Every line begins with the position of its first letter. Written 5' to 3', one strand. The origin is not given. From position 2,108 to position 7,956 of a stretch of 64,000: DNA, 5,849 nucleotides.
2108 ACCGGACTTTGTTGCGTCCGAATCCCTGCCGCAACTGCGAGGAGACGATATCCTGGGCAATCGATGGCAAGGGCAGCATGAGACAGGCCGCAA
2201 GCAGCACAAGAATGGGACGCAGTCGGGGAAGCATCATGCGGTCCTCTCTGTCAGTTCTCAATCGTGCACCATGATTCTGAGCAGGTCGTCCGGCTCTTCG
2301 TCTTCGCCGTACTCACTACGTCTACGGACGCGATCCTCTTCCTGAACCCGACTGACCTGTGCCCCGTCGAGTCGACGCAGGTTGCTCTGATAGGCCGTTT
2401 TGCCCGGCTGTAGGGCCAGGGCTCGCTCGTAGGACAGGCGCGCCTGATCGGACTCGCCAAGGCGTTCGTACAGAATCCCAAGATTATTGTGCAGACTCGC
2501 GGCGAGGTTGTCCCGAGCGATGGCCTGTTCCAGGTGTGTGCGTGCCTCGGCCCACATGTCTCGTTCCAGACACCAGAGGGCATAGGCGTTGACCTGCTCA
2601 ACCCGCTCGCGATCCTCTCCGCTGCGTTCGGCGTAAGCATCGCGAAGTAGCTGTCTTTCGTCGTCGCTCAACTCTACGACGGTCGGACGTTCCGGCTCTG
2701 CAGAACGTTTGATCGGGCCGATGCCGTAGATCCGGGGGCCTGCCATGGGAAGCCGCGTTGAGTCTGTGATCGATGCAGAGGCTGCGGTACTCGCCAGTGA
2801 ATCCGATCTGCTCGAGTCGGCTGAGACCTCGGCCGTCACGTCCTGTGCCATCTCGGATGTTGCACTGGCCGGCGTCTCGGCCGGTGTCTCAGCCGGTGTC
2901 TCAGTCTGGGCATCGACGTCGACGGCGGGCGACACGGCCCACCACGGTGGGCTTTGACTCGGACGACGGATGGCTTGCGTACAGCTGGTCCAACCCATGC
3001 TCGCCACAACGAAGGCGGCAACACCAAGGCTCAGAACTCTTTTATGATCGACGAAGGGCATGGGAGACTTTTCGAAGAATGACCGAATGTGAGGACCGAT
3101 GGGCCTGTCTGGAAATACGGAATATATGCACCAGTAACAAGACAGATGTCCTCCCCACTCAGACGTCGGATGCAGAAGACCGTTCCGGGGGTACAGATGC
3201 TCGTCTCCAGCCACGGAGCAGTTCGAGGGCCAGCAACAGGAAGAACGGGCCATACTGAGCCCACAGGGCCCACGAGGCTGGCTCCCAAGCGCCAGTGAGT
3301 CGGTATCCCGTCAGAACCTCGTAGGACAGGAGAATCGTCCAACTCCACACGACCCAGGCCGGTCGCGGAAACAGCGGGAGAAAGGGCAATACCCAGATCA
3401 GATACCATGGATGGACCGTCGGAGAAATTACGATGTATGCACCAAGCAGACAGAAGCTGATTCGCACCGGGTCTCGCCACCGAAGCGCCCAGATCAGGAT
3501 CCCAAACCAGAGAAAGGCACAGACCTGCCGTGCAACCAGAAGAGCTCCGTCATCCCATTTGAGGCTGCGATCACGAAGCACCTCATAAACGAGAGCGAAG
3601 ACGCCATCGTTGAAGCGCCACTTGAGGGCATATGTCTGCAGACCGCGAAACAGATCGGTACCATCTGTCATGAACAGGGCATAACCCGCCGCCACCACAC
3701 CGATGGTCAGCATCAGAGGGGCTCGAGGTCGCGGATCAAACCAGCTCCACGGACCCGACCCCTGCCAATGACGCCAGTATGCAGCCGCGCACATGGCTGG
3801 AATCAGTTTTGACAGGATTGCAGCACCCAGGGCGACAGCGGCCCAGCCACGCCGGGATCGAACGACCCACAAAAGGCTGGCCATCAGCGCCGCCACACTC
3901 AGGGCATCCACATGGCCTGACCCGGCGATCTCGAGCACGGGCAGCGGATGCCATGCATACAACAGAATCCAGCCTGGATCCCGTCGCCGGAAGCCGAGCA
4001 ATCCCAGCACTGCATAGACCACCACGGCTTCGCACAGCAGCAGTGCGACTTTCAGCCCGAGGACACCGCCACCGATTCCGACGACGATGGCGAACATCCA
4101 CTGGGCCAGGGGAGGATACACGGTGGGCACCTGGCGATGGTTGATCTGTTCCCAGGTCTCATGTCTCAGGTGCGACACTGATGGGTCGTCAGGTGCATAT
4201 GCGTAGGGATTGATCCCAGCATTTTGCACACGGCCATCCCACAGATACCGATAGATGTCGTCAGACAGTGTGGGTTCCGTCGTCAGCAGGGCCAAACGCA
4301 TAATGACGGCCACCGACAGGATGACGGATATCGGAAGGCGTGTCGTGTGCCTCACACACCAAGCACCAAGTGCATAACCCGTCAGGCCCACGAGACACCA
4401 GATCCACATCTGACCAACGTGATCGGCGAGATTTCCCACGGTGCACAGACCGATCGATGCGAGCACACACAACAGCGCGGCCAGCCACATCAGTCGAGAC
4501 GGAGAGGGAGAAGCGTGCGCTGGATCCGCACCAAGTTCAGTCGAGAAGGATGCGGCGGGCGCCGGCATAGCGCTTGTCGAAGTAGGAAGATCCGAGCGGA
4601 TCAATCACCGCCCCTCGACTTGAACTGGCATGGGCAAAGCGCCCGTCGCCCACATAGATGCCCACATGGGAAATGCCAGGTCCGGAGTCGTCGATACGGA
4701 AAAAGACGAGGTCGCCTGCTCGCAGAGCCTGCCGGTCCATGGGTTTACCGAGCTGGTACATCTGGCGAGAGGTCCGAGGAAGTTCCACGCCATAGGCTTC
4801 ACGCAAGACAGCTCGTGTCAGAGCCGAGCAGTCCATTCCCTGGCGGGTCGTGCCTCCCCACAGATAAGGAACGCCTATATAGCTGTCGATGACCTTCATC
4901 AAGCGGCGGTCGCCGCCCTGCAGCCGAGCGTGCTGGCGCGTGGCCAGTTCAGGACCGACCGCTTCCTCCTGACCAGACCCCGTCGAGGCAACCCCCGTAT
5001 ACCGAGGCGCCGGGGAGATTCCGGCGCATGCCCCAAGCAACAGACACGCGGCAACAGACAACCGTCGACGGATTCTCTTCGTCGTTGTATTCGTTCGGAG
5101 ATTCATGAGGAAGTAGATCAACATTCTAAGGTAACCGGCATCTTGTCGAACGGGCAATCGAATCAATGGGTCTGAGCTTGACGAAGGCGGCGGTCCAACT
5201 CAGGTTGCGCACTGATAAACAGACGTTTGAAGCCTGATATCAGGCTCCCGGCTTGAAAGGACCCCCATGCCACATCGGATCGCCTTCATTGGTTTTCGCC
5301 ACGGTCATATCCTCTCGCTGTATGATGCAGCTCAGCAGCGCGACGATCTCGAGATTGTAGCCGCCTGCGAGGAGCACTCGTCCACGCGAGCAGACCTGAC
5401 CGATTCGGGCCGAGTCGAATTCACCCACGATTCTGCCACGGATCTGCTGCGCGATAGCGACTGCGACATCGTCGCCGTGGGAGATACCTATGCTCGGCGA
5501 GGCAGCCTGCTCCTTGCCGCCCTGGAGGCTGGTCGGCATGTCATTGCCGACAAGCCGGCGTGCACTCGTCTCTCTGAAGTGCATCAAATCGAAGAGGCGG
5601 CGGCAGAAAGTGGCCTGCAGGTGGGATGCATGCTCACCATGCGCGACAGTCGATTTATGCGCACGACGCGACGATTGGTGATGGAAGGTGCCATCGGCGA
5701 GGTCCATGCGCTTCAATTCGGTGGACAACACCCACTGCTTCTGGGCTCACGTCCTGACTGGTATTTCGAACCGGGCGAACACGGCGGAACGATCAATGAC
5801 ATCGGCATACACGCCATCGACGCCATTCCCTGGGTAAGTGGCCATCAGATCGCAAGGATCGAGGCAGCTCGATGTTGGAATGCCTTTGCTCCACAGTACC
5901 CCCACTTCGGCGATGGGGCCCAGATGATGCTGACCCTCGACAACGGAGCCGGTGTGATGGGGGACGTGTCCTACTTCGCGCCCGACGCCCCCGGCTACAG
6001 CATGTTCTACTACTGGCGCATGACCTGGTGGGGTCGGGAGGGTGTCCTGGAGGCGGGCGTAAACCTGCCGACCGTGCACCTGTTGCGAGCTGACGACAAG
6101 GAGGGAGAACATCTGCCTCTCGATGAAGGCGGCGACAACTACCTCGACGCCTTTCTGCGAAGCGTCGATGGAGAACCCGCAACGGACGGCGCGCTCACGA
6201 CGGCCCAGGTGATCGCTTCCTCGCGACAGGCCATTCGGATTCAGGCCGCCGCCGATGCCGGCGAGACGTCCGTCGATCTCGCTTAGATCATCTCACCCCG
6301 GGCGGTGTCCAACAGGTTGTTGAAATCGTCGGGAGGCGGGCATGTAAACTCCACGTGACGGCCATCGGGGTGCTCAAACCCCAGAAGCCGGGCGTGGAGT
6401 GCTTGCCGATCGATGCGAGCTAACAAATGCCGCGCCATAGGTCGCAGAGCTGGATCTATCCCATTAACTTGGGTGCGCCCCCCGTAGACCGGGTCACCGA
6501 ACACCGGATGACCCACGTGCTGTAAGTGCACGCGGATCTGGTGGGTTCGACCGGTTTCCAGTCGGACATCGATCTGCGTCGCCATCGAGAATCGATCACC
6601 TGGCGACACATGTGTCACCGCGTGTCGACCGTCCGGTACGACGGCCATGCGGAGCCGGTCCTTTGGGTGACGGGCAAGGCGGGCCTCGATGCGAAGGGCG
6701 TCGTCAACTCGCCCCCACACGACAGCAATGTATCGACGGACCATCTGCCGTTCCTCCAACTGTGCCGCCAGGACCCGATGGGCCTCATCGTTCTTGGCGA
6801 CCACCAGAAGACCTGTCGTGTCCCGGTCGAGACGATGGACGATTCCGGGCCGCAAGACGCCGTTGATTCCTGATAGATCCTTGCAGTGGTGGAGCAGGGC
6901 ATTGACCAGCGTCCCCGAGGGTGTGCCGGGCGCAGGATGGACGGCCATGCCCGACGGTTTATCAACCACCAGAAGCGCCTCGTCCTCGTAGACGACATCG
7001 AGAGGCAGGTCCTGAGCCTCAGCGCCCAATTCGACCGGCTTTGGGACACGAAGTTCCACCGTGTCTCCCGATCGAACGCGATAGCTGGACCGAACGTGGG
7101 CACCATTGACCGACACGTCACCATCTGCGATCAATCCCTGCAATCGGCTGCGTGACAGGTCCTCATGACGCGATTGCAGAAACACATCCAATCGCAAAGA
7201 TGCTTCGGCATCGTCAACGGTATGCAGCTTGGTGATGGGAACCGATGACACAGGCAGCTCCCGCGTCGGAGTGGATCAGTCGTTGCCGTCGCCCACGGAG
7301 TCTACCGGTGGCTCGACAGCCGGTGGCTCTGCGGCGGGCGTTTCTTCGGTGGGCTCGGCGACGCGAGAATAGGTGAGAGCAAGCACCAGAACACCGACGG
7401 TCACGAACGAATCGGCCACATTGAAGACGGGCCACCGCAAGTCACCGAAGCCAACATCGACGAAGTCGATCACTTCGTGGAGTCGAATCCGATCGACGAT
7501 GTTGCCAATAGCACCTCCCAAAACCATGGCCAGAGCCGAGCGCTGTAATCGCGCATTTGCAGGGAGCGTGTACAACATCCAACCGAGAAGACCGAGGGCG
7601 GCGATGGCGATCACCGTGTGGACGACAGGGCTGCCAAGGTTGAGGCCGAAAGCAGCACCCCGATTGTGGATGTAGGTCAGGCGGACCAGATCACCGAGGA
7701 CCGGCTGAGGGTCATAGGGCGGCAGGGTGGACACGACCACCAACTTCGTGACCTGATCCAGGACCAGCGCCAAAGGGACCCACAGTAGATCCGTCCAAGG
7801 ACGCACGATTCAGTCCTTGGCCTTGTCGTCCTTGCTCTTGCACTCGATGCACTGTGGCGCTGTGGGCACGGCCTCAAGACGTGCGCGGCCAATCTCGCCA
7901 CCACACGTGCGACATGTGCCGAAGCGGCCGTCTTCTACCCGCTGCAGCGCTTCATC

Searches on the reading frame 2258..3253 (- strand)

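Call 32: search_protein_families(library=pfam, proteins=[window:2258-3253:-], max_evalue=0.0001)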
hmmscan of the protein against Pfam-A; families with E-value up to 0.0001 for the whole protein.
window:2258-3253:- (331 aa): 7 families
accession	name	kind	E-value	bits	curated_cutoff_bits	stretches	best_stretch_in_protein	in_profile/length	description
PF07719.23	TPR_2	-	1.9e-09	37.4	27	1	252-284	1-33/34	Tetratricopeptide repeat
PF00515.34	TPR_1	-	1.4e-07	31.5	27.8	1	252-283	1-32/34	Tetratricopeptide repeat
PF13432.12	TPR_16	-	7.7e-07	29.9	32.7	1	234-284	13-63/65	Tetratricopeptide repeat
PF13424.12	TPR_12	-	1.1e-06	29.2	30.1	1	223-282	8-75/77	Tetratricopeptide repeat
PF13414.12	TPR_11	-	5.4e-06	26.4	26.8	0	234-266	10-42/42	TPR repeat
PF13176.12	TPR_7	-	1.4e-05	25.2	27.9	0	255-284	2-33/36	Tetratricopeptide repeat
PF13181.12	TPR_8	-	5.2e-05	23.5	25.7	0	252-283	1-32/34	Tetratricopeptide repeat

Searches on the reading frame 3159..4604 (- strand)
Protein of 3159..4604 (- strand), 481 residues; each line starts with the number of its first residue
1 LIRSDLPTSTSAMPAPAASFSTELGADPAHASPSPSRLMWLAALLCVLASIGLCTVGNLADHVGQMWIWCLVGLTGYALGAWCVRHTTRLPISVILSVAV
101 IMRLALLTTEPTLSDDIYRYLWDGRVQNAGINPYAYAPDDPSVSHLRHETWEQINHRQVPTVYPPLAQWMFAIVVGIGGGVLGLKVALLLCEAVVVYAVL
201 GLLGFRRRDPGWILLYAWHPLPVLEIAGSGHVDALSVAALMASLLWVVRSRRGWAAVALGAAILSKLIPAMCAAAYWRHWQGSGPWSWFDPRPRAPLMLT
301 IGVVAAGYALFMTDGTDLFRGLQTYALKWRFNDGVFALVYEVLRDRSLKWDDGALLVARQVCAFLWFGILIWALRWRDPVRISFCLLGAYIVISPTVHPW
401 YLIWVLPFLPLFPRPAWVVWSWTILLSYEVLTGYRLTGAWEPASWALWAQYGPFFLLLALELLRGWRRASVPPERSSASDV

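Call 32: search_protein_families(library=pfam, proteins=[window:3159-4604:-], max_evalue=0.0001)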
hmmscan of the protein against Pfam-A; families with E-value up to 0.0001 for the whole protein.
window:3159-4604:- (481 aa): 1 family
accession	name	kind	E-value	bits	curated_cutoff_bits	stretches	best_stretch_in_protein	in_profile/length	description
PF09594.16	GT87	-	6.8e-07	29.7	25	1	162-395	2-237/237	Glycosyltransferase family 87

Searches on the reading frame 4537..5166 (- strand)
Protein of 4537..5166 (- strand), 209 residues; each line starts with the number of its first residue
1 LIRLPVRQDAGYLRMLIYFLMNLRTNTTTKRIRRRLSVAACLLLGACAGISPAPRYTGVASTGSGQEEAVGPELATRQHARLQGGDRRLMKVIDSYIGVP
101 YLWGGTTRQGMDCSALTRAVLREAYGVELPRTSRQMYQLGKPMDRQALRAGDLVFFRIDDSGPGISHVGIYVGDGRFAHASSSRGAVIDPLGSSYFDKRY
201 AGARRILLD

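Call 32: search_protein_families(library=pfam, proteins=[window:4537-5166:-], max_evalue=0.0001)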
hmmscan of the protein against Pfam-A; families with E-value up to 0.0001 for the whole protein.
window:4537-5166:- (209 aa): 1 family
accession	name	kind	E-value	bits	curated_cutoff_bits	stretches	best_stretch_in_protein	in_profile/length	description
PF00877.26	NLPC_P60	-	7.8e-30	103.4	23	1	98-205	1-105/105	NlpC/P60 family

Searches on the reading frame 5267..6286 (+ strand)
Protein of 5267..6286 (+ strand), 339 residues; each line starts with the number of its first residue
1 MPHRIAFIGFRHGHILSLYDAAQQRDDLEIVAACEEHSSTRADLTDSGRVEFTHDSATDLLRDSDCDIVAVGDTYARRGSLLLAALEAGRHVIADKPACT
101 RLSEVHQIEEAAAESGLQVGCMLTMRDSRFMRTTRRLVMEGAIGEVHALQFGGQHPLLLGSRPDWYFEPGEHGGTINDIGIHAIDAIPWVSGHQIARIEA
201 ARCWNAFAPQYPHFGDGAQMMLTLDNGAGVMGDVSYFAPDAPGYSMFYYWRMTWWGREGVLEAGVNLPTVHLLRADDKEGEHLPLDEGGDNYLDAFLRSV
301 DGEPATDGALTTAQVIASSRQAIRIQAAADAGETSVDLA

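Call 32: search_protein_families(library=pfam, proteins=[window:5267-6286:+], max_evalue=0.0001)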
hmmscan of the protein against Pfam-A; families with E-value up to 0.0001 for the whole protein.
window:5267-6286:+ (339 aa): 2 families
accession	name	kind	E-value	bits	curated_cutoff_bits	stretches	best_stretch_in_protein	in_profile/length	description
PF22725.1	GFO_IDH_MocA_C3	-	6e-16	59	27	1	132-259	2-121/124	GFO/IDH/MocA C-terminal domain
PF01408.29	GFO_IDH_MocA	-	2e-12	48.3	24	1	4-119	2-116/120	Oxidoreductase family, NAD-binding Rossmann fold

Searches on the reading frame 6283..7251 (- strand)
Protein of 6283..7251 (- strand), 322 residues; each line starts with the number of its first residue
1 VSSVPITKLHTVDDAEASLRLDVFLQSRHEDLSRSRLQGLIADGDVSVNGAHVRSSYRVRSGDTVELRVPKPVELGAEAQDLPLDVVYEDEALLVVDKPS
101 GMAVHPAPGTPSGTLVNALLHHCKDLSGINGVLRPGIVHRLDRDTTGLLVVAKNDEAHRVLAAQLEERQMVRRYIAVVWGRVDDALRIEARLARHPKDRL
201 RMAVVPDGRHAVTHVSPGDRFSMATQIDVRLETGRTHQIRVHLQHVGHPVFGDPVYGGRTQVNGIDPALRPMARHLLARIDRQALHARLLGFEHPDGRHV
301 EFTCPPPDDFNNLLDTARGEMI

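Call 32: search_protein_families(library=pfam, proteins=[window:6283-7251:-], max_evalue=0.0001)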
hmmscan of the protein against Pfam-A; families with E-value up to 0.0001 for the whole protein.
window:6283-7251:- (322 aa): 2 families
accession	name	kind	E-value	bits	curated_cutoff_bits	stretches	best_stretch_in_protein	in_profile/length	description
PF00849.27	PseudoU_synth_2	-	5.4e-31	108.3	26.8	1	93-245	2-152/152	RNA pseudouridylate synthase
PF01479.30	S4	-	1.5e-08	34.6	22.8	1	19-65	1-48/48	S4 domain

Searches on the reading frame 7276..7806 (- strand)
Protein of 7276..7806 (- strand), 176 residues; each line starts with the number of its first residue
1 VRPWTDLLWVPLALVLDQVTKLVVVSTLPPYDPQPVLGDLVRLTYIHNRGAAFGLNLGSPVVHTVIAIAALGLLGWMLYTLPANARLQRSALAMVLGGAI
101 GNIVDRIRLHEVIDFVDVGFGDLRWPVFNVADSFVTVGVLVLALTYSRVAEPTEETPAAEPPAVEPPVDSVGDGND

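Call 32: search_protein_families(library=pfam, proteins=[window:7276-7806:-], max_evalue=0.0001)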
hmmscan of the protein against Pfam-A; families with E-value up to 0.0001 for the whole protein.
window:7276-7806:- (176 aa): 1 family
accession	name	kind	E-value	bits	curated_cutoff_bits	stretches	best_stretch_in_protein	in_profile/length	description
PF01252.23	Peptidase_A8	-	6.7e-39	133.8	25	1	12-145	4-139/142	Signal peptidase (SPase) II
